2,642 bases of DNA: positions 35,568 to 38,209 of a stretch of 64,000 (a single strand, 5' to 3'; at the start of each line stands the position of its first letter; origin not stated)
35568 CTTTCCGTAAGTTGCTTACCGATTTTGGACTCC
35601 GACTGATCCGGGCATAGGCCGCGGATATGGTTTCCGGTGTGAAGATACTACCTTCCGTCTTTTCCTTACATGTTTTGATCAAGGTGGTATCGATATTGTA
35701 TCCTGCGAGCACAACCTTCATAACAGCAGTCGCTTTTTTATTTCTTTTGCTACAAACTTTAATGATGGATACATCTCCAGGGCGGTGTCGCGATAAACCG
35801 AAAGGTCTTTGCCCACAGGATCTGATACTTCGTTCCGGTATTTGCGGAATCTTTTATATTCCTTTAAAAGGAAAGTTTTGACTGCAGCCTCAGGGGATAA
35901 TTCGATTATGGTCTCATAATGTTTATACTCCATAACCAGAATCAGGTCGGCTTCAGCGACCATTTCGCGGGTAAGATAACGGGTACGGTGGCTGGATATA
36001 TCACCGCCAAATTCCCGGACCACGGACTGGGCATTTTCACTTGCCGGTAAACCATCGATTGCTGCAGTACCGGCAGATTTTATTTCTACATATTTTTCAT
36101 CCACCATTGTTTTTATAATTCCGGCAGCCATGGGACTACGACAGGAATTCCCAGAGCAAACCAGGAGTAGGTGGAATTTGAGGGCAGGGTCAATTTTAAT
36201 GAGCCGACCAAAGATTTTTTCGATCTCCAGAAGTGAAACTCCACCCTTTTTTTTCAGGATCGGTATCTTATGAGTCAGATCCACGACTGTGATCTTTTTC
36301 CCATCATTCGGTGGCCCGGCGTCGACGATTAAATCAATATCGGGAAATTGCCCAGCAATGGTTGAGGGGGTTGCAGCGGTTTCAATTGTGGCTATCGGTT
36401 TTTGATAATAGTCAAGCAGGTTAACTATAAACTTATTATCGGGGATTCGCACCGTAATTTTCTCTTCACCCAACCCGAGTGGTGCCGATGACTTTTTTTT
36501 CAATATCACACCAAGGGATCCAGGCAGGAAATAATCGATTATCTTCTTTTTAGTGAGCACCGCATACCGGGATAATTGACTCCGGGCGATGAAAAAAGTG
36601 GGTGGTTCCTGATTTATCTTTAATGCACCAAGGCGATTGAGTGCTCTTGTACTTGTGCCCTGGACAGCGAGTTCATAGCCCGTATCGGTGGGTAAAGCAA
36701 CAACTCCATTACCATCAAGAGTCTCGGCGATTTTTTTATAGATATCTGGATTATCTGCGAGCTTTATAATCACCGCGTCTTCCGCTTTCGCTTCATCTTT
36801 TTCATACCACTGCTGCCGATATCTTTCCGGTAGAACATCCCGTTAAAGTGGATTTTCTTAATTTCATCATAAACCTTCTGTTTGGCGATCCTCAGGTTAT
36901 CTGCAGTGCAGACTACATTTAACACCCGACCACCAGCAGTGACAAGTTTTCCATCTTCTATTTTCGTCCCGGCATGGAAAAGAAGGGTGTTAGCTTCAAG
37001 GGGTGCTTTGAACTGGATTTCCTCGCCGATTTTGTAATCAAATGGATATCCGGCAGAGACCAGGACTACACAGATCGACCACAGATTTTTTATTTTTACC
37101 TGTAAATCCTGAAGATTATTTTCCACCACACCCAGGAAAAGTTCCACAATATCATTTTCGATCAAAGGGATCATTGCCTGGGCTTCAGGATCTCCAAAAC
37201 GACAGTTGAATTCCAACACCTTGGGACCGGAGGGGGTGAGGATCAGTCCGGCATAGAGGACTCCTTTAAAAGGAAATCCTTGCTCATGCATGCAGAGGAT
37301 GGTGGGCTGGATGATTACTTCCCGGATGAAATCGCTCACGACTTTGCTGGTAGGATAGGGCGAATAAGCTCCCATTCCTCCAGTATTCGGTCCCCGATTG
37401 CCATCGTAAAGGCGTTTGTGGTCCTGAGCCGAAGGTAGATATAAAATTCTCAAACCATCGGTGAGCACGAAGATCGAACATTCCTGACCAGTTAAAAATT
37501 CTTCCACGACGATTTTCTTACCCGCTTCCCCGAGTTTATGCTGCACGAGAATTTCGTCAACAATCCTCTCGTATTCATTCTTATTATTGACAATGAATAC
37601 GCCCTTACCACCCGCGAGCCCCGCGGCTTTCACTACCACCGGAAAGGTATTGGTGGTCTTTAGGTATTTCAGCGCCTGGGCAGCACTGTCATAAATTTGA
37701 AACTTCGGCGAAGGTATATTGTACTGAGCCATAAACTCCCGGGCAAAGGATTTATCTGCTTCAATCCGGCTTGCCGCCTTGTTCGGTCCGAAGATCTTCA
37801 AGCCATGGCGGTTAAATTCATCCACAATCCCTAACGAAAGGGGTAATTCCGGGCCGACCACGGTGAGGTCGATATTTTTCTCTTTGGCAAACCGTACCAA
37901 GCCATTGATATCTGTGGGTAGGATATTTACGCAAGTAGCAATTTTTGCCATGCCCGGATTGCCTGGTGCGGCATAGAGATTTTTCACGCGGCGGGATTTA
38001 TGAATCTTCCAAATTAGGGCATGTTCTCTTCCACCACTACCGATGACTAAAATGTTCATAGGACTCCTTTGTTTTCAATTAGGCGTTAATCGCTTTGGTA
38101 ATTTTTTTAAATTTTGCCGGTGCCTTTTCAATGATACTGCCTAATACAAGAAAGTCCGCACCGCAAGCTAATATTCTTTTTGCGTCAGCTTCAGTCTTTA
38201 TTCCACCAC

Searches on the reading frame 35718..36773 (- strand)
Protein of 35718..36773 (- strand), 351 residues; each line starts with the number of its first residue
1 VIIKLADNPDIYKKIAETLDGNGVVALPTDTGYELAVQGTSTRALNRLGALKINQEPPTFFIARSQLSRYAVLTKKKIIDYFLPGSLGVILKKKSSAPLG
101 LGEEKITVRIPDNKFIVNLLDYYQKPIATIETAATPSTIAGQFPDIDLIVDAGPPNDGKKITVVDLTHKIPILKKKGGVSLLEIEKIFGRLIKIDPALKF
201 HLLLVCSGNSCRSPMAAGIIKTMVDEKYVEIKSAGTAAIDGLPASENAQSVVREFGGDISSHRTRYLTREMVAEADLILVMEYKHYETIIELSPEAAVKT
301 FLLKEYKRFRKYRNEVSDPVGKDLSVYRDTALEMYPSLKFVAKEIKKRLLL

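Call 44: search_protein_families(library=pfam, proteins=[window:35718-36773:-], max_evalue=0.00001)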
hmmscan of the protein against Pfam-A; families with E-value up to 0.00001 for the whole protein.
window:35718-36773:- (351 aa): 2 families
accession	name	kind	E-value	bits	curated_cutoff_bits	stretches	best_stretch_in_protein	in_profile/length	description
PF01451.26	LMWPc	-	1.4e-25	90.6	23.2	1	203-330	2-132/144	Low molecular weight phosphotyrosine protein phosphatase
PF01300.24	Sua5_yciO_yrdC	-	5.4e-18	65.5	25.1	1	18-173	2-175/178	Telomere recombination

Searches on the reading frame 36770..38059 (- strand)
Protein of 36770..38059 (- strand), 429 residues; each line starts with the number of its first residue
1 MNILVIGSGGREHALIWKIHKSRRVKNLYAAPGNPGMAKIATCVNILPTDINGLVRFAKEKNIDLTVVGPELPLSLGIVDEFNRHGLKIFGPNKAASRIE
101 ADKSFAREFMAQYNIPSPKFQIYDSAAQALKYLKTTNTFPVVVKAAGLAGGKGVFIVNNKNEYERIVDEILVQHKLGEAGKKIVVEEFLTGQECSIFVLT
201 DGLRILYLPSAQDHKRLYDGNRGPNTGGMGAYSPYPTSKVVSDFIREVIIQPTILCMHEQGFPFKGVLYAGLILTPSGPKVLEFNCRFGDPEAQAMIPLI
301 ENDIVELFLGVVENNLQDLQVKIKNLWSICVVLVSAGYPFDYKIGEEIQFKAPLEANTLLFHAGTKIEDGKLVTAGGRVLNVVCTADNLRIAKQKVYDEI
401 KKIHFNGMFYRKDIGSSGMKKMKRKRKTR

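Call 44: search_protein_families(library=pfam, proteins=[window:36770-38059:-], max_evalue=0.00001)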
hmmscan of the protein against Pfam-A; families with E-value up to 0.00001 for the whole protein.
window:36770-38059:- (429 aa): 8 families
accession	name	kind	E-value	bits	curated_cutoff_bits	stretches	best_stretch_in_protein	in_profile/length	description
PF01071.24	GARS_A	-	4.2e-71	239.2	27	1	101-293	1-194/194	Phosphoribosylglycinamide synthetase, ATP-grasp (A) domain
PF02844.21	GARS_N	-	8.3e-40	136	29.5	1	1-100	1-100/100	Phosphoribosylglycinamide synthetase, N domain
PF02843.22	GARS_C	-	1.7e-30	105.6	34.8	1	329-416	2-91/92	Phosphoribosylglycinamide synthetase, C domain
PF02786.22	CPSase_L_D2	-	7.3e-08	32.6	19.8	1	102-195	1-96/211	Carbamoyl-phosphate synthase L chain, ATP binding domain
PF07478.18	Dala_Dala_lig_C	-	3.1e-07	30.5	24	1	113-219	5-112/204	D-ala D-ala ligase C-terminus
PF02655.19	ATP-grasp_3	-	7.5e-07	29.8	23.2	1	102-288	3-157/160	ATP-grasp domain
PF08442.15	ATP-grasp_2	-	3e-06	27.4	29.5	1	106-185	7-97/202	ATP-grasp domain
PF08443.16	RimK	-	7.3e-06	26.2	21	0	102-188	3-81/188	RimK-like ATP-grasp domain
